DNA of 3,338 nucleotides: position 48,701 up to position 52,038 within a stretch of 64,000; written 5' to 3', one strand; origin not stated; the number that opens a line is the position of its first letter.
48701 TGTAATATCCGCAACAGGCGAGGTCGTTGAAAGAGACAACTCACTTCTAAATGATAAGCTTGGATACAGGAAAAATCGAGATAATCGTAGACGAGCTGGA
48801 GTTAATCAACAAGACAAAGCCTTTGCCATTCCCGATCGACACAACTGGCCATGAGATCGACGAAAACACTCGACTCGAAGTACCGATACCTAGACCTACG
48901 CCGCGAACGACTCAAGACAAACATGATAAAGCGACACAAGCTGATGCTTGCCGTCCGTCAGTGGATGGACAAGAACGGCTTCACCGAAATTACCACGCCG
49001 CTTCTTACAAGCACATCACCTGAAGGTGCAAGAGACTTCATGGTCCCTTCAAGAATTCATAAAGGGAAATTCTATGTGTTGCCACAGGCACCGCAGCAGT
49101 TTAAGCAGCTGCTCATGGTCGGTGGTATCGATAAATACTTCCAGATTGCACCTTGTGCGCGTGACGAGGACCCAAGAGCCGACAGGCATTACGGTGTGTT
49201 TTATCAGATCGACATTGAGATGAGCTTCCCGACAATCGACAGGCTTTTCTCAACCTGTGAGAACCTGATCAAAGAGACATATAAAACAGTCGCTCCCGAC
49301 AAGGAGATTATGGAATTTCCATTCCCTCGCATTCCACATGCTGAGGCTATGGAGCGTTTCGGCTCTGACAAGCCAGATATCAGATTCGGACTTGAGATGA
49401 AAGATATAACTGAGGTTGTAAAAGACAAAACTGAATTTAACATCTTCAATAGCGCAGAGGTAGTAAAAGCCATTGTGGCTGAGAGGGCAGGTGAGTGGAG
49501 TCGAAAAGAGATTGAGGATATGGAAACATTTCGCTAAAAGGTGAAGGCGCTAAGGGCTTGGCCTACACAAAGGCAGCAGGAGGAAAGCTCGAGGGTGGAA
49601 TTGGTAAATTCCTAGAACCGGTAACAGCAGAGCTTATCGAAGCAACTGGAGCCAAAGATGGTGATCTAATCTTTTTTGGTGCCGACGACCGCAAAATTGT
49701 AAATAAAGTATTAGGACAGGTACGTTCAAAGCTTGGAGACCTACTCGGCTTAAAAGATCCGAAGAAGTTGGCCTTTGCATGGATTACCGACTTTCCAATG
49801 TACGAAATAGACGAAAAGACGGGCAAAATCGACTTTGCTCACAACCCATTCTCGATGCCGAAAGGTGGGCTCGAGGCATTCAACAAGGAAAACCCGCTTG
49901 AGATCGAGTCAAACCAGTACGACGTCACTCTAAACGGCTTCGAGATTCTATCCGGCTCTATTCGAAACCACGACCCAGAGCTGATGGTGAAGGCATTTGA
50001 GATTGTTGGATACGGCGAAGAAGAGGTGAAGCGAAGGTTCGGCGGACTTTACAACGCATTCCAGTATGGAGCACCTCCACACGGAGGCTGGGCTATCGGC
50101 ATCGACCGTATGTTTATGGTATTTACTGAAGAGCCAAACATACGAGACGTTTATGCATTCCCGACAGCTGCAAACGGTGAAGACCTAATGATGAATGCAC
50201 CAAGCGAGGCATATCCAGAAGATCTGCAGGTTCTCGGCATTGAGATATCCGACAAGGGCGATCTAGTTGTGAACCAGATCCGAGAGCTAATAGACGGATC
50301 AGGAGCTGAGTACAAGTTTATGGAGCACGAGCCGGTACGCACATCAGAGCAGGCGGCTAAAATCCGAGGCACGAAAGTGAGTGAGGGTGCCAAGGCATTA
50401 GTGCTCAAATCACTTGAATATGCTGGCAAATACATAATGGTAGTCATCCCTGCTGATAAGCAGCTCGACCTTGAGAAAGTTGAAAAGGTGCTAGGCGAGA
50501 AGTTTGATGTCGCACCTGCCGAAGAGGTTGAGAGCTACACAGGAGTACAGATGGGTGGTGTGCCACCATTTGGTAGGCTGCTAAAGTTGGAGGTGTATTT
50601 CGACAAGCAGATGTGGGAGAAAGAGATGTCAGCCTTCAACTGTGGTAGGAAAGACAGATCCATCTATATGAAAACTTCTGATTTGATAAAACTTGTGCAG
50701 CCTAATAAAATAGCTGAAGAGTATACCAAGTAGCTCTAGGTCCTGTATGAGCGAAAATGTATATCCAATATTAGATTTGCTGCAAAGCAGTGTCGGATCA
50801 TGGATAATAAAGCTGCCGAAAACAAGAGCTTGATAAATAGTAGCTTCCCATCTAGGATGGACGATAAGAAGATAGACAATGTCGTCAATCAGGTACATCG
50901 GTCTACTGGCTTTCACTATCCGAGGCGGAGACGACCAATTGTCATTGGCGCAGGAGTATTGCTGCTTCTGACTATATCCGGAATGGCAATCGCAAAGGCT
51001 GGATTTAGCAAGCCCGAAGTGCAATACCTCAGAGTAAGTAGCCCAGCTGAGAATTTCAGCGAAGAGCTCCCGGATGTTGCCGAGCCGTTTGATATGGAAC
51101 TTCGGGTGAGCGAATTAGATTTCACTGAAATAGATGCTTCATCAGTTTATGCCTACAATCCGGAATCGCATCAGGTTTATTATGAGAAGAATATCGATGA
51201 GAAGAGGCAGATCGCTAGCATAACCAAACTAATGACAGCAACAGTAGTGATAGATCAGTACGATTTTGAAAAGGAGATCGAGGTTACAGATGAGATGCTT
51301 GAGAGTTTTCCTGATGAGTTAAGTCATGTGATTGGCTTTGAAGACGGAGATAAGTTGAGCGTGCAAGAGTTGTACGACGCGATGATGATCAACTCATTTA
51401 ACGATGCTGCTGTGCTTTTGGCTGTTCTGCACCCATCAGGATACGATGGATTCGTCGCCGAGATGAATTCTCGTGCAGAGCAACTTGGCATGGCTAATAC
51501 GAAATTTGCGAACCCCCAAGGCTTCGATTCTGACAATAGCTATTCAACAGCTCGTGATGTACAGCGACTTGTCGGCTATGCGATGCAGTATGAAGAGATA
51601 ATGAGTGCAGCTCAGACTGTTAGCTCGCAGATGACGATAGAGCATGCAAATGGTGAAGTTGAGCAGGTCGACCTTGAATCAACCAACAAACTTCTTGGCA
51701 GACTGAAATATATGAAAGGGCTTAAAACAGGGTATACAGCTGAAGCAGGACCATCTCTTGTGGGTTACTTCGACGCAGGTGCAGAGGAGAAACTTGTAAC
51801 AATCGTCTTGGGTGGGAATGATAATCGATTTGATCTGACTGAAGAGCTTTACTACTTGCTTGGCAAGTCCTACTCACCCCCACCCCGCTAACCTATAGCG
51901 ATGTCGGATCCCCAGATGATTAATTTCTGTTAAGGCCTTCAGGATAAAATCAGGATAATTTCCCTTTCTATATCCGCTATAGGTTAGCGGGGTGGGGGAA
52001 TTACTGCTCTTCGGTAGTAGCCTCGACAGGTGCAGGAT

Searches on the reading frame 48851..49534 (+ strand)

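Call 26: search_protein_families(library=pfam, proteins=[window:48851-49534:+], max_evalue=0.00001)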
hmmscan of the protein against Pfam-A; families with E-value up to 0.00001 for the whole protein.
window:48851-49534:+ (228 aa): 1 family
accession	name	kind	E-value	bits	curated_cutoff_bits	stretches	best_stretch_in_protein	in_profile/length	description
PF00152.25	tRNA-synt_2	-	4.2e-63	213.7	25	1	7-191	4-185/308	tRNA synthetases class II (D, K and N)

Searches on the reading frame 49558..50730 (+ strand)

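Call 27: search_protein_families(library=pfam, proteins=[window:49558-50730:+], max_evalue=0.00001)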
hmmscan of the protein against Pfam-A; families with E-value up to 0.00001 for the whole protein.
window:49558-50730:+ (391 aa): 3 families
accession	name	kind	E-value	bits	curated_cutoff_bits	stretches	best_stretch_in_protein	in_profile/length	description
PF00152.25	tRNA-synt_2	-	2.9e-37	128.8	25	1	66-203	185-306/308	tRNA synthetases class II (D, K and N)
PF04073.20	tRNA_edit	-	2.5e-28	99.1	25.5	1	257-379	1-123/123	Aminoacyl-tRNA editing domain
PF02938.19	GAD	-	8.7e-12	45.6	23.4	1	2-52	44-95/95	GAD domain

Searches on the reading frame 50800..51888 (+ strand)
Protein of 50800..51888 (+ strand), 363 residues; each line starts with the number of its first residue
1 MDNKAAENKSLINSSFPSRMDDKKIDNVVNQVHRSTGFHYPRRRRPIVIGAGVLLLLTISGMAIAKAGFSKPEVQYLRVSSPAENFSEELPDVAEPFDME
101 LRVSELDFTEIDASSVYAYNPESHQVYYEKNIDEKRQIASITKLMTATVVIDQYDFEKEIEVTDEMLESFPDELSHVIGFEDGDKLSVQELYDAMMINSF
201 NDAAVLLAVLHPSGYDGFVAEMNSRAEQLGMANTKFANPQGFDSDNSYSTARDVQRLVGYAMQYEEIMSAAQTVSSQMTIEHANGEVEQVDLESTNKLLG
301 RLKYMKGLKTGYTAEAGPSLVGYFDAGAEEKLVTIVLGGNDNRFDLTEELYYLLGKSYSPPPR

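Call 27: search_protein_families(library=pfam, proteins=[window:50800-51888:+], max_evalue=0.00001)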
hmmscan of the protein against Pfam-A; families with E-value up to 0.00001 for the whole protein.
window:50800-51888:+ (363 aa): 2 families
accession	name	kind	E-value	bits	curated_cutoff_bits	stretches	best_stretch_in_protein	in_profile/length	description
PF00768.25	Peptidase_S11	-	1.2e-48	166.1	27.6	1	109-339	8-237/239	D-alanyl-D-alanine carboxypeptidase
PF13354.11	Beta-lactamase2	-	5.6e-08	32.8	22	1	115-258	1-143/214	Beta-lactamase enzyme family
